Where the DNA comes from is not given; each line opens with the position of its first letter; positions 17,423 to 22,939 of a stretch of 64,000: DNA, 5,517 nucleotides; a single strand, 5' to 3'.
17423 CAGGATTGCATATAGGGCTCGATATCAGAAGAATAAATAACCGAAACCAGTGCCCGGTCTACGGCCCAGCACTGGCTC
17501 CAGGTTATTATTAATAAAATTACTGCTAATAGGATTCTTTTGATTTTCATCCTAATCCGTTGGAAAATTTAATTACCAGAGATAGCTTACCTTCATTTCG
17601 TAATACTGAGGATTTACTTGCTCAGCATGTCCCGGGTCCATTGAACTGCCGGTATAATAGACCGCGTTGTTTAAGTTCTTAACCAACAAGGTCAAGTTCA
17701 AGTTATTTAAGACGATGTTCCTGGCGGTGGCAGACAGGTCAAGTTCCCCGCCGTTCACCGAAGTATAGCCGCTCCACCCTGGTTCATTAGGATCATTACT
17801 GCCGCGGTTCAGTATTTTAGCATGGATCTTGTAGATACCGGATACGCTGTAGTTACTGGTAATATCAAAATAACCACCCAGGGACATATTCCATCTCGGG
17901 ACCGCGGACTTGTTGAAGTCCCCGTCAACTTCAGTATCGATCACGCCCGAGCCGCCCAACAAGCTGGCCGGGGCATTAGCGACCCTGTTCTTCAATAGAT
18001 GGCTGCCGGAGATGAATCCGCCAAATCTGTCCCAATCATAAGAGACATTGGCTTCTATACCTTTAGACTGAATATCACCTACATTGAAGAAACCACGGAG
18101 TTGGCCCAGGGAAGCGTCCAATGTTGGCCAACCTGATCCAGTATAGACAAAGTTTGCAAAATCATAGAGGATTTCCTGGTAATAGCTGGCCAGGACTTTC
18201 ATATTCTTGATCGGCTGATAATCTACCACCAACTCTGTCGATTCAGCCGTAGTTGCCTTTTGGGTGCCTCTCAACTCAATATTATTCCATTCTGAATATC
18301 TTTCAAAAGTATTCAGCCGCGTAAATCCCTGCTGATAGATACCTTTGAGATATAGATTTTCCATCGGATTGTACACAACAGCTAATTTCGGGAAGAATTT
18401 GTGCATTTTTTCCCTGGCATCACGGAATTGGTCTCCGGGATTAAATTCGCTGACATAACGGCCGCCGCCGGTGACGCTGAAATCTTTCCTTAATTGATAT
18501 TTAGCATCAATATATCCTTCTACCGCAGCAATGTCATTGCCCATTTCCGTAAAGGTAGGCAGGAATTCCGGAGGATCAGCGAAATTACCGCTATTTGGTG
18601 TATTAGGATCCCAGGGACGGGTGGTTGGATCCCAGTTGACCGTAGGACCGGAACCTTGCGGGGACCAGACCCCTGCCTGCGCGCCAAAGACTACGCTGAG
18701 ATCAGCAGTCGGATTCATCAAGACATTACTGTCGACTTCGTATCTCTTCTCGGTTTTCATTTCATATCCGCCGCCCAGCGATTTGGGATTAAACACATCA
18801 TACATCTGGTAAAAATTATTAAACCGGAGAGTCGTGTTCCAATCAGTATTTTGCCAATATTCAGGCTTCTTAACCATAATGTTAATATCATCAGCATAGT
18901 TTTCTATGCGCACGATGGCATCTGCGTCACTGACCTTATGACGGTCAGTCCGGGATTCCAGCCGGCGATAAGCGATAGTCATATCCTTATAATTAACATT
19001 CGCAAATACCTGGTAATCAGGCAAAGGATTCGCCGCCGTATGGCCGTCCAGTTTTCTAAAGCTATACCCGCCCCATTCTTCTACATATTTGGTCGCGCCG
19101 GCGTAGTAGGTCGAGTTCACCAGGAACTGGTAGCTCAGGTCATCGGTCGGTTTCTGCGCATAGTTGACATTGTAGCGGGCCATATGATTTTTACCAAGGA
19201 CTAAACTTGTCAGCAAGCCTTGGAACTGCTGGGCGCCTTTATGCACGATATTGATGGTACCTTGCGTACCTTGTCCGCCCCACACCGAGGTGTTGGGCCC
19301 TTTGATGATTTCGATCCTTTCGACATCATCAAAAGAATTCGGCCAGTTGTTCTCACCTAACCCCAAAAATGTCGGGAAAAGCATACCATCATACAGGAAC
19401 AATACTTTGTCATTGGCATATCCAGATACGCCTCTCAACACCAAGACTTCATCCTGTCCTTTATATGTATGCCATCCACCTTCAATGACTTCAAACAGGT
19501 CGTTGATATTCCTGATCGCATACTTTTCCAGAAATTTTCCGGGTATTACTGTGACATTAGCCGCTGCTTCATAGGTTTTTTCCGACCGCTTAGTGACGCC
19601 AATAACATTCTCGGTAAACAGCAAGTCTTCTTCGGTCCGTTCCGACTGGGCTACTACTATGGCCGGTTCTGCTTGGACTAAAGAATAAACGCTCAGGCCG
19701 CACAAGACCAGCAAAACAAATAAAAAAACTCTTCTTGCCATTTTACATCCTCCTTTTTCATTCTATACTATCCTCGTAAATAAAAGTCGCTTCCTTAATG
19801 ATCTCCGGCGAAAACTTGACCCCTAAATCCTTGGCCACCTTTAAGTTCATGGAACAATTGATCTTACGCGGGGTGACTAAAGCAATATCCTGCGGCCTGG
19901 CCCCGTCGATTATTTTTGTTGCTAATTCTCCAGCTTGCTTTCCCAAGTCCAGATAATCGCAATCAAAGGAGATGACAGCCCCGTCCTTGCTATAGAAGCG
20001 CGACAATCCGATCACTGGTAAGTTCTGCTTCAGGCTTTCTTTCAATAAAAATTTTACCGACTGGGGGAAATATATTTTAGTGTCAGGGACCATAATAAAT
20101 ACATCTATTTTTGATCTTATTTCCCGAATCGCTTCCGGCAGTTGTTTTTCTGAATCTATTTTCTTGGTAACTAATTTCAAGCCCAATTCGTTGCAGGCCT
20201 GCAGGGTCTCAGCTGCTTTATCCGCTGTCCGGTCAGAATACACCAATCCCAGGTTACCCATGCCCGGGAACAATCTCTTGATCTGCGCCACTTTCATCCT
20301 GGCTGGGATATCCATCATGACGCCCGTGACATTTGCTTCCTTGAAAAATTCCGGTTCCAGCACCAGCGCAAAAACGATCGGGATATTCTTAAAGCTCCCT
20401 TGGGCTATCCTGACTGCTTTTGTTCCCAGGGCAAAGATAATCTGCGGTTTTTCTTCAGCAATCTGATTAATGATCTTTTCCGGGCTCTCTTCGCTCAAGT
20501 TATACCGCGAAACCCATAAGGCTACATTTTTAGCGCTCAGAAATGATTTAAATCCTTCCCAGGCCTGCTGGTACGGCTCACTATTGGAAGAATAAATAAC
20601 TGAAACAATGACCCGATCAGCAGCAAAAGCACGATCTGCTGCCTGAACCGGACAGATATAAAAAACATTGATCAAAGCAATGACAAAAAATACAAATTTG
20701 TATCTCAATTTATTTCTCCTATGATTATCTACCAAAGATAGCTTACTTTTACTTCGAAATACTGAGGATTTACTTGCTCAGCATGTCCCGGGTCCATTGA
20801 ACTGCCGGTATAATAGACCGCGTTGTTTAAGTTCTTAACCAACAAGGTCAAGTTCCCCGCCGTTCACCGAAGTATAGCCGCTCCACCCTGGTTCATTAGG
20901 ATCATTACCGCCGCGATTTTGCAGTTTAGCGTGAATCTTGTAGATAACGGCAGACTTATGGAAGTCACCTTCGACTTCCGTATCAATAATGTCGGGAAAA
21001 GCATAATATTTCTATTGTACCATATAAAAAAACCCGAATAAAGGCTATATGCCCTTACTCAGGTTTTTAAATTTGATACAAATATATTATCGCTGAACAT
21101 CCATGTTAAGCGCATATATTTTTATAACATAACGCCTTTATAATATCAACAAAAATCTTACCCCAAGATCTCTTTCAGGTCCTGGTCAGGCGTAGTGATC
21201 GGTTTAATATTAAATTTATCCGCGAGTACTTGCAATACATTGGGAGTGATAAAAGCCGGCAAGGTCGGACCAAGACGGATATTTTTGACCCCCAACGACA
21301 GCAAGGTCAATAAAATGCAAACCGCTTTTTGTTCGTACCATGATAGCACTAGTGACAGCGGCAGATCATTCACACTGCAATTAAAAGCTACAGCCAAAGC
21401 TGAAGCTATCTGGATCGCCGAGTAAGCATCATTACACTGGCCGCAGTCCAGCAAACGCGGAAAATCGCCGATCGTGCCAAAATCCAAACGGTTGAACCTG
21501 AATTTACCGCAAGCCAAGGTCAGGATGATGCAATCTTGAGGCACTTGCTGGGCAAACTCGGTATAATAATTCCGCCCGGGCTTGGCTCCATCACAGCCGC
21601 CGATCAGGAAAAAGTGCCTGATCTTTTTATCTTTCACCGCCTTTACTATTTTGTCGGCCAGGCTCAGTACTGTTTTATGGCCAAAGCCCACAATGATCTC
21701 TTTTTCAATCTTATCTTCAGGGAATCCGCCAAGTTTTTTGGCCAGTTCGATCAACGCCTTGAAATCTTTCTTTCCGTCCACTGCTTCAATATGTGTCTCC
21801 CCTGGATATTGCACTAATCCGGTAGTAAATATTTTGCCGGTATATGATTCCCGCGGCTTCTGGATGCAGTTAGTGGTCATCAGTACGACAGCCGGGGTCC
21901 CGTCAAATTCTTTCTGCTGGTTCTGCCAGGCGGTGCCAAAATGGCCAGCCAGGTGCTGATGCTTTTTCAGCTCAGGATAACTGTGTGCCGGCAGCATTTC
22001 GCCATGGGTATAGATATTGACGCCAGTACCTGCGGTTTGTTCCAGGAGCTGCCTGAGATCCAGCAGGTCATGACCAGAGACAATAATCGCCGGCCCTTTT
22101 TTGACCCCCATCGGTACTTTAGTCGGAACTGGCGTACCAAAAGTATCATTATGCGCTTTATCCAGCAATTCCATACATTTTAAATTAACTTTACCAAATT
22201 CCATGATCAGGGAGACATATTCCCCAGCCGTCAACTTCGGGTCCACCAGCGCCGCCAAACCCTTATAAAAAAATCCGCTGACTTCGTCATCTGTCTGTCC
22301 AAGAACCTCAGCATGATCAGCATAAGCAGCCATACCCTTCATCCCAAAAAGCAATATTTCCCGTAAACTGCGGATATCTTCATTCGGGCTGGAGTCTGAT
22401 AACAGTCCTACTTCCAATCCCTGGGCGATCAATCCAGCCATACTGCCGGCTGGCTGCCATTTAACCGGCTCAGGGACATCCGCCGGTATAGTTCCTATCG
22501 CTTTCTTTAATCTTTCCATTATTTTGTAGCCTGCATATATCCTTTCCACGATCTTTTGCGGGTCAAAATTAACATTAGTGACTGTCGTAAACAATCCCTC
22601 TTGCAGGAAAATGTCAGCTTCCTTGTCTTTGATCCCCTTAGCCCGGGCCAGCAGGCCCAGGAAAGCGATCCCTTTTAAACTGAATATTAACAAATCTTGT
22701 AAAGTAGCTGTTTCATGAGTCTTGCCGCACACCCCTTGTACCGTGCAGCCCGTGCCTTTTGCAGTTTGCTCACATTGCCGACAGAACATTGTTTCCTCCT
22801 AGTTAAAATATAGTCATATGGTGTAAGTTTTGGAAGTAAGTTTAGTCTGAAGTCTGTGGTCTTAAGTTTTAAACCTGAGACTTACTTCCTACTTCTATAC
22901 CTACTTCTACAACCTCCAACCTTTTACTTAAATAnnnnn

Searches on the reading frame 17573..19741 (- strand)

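Call 16: search_protein_families(library=pfam, proteins=[window:17573-19741:-], max_evalue=0.01)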
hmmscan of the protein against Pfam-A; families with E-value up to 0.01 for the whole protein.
window:17573-19741:- (722 aa): 2 families
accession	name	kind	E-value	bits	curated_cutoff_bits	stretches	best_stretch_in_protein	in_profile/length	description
PF00593.30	TonB_dep_Rec_b-barrel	-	9.2e-18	65.7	27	1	292-690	68-436/436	TonB dependent receptor-like, beta-barrel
PF07715.20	Plug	-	5.8e-12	46.5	23.9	1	57-162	3-107/107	TonB-dependent Receptor Plug Domain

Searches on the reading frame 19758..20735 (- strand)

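Call 16: search_protein_families(library=pfam, proteins=[window:19758-20735:-], max_evalue=0.01)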
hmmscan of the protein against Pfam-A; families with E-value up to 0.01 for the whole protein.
window:19758-20735:- (325 aa): 2 families
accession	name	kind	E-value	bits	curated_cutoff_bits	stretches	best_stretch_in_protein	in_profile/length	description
PF04392.18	ABC_sub_bind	-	2.8e-35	122.4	25.9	1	60-317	18-290/293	ABC transporter substrate binding protein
PF13407.12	Peripla_BP_4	-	0.0087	16.1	35.1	0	180-287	23-127/258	Periplasmic binding protein domain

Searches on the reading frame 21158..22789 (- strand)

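Call 16: search_protein_families(library=pfam, proteins=[window:21158-22789:-], max_evalue=0.01)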
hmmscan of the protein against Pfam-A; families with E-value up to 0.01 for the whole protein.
window:21158-22789:- (543 aa): 1 family
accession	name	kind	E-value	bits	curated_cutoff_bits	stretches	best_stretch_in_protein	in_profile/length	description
PF03063.25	Prismane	-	2.4e-166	554.8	27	1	1-539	1-513/513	Prismane/CO dehydrogenase family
